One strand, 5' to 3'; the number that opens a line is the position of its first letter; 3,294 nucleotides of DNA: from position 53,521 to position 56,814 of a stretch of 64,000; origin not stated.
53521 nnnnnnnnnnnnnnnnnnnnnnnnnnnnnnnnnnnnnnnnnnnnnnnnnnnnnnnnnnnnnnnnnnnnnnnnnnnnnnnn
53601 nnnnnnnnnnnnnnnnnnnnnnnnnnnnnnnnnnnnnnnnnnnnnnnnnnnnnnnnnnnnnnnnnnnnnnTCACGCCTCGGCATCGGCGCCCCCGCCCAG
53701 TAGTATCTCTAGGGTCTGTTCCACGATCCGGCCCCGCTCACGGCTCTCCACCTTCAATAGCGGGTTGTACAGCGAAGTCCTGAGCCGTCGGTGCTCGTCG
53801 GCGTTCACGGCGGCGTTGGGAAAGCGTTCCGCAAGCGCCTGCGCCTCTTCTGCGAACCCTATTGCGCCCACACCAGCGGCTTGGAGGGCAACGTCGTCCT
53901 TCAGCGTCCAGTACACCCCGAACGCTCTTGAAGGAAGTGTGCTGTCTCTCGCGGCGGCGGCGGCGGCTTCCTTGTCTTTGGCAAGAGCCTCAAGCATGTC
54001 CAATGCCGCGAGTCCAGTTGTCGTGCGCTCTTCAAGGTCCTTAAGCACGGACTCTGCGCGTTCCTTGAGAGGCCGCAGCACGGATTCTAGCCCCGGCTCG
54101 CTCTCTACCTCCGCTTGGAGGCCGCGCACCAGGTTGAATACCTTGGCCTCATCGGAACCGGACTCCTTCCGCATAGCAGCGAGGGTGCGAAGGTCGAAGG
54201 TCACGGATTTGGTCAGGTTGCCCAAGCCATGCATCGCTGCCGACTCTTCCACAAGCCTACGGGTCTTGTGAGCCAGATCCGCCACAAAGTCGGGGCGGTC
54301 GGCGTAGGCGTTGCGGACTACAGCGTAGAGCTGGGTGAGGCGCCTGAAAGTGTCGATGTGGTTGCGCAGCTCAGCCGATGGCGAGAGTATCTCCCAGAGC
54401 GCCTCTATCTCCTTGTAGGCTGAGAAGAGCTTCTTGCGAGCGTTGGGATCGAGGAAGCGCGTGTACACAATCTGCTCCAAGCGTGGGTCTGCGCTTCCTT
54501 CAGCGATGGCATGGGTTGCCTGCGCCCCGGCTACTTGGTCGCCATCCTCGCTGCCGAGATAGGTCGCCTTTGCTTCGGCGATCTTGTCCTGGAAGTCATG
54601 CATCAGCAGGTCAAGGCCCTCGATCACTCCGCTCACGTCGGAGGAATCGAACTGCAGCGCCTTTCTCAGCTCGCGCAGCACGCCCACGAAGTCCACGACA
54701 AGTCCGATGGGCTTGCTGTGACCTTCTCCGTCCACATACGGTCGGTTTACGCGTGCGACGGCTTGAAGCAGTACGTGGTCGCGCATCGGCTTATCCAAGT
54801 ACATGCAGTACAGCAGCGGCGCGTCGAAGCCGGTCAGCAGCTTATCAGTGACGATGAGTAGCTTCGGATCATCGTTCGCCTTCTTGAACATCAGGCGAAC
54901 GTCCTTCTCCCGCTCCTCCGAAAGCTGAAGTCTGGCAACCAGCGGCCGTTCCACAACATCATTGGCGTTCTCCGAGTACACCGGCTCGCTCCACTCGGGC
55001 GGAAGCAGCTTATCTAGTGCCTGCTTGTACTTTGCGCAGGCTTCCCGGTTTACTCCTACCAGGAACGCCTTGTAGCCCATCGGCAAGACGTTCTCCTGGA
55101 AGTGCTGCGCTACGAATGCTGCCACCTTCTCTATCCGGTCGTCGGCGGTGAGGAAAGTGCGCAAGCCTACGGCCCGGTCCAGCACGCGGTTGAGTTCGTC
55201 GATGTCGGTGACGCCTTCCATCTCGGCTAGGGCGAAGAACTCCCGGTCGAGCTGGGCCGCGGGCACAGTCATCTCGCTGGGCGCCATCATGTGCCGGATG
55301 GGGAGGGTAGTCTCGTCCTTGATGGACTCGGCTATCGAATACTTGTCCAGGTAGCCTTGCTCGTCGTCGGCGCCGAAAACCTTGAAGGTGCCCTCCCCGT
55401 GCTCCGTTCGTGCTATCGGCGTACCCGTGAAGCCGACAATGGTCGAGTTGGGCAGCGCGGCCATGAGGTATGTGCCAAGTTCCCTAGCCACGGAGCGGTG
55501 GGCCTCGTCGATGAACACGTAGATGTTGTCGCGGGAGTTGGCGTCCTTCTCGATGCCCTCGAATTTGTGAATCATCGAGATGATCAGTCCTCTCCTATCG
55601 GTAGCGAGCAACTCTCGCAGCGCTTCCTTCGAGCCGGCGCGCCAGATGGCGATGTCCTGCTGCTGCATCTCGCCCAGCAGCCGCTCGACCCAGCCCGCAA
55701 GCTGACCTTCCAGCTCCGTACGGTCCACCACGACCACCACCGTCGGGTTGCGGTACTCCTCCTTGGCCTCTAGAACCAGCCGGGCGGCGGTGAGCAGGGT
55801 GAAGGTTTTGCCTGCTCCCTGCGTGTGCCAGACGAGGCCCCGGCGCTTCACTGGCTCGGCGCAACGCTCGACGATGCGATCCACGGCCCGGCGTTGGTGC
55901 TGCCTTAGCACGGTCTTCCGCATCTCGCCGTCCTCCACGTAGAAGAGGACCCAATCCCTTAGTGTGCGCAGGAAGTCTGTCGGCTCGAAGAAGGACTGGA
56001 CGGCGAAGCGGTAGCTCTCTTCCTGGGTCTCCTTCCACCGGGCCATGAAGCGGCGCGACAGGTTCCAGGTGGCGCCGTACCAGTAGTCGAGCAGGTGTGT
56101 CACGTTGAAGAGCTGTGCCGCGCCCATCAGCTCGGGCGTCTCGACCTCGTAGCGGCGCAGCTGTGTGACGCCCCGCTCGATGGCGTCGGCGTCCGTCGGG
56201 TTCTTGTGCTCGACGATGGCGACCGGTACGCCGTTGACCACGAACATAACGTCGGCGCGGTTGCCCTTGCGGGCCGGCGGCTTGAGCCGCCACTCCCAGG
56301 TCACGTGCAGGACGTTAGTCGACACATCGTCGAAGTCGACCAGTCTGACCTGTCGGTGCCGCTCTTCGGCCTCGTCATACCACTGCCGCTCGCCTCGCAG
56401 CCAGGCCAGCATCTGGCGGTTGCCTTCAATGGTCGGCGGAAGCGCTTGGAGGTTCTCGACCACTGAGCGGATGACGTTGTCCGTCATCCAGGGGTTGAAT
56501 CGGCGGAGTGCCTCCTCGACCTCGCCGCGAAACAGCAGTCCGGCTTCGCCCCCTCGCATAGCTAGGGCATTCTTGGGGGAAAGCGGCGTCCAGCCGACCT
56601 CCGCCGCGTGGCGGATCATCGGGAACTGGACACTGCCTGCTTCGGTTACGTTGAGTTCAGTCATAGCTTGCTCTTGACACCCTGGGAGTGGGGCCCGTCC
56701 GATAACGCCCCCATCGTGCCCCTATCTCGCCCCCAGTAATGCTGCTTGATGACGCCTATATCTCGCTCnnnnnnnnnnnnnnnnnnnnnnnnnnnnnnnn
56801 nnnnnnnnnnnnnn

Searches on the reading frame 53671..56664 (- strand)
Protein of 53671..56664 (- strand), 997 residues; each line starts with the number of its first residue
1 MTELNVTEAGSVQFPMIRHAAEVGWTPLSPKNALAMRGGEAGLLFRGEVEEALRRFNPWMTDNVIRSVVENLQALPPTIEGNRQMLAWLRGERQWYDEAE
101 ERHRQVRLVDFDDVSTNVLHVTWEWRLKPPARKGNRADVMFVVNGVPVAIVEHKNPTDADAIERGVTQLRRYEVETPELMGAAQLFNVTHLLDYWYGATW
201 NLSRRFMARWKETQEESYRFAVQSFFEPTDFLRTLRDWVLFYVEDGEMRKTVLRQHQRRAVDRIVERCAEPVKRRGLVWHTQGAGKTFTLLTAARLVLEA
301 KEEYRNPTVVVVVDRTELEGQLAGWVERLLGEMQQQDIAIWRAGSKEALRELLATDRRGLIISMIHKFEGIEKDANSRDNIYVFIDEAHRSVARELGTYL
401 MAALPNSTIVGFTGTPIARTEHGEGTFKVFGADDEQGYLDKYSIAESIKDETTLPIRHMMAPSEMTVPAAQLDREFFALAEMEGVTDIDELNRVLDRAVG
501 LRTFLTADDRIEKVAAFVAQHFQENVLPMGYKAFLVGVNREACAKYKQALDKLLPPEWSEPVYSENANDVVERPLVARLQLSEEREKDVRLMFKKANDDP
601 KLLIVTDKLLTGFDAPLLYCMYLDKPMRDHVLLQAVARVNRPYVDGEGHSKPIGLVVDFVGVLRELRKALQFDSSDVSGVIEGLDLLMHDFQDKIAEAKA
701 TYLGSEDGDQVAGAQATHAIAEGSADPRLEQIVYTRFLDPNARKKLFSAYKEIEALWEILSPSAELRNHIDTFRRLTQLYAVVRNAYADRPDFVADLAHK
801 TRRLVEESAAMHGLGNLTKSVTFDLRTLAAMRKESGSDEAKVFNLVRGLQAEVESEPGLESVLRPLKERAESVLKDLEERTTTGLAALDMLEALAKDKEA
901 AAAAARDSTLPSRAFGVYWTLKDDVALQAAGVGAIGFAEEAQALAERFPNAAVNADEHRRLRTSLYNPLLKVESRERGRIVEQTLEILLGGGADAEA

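Call 3: search_protein_families(library=pfam, proteins=[window:53671-56664:-], max_evalue=0.01)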
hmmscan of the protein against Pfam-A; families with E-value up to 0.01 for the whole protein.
window:53671-56664:- (997 aa): 6 families
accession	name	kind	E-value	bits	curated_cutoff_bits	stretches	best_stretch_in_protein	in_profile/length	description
PF18766.7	SWI2_SNF2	-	7.4e-54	183.2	26.7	1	256-481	1-213/221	SWI2/SNF2 ATPase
PF04313.20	HSDR_N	-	5.4e-23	82.3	25.1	1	7-197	3-190/198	Type I restriction enzyme R protein N terminus (HSDR_N)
PF04851.21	ResIII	-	6.9e-23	81.8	22.5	1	252-417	3-163/164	Type III restriction enzyme, res subunit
PF22679.2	T1R_D3-like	-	2.3e-17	64.3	27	1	583-659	83-156/158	Type I restriction enzyme subunit R domain 3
PF13191.12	AAA_16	-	0.0002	22.3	32.6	1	252-401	3-152/167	AAA ATPase domain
PF00176.29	SNF2-rel_dom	-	0.0089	15.6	24.9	0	256-420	1-167/290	SNF2-related domain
